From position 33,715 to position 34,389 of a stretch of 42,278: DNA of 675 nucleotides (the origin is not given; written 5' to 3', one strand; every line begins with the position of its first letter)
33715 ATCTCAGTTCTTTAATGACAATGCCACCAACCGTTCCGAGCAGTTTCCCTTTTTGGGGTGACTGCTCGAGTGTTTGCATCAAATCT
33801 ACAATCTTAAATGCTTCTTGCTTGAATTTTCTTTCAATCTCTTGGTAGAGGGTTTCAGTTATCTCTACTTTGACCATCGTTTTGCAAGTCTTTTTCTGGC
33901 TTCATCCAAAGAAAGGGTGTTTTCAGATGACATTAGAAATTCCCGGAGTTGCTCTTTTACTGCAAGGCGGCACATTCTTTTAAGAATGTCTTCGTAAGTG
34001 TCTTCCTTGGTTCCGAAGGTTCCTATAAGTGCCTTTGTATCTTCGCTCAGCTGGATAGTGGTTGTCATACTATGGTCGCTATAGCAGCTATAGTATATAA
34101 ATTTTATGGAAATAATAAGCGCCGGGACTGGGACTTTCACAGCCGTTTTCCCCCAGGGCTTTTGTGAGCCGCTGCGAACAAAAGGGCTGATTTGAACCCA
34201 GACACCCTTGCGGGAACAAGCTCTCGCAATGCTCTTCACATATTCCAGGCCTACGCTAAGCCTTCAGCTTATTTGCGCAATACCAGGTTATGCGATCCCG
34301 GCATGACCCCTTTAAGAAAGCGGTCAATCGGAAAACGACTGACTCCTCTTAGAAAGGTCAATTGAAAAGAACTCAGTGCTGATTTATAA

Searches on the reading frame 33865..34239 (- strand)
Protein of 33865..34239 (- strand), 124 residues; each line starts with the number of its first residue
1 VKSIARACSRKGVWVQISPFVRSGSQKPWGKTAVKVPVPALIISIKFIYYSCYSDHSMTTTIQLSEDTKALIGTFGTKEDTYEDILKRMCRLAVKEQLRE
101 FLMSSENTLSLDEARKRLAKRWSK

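Call 96: search_protein_families(library=pfam, proteins=[window:33865-34239:-], max_evalue=0.01)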
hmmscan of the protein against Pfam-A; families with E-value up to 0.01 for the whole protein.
window:33865-34239:- (124 aa): 1 family
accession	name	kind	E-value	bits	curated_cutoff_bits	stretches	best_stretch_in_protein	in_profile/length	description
PF24434.1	DUF7557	-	0.0011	18.8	25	1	59-89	1-31/45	Family of unknown function (DUF7557)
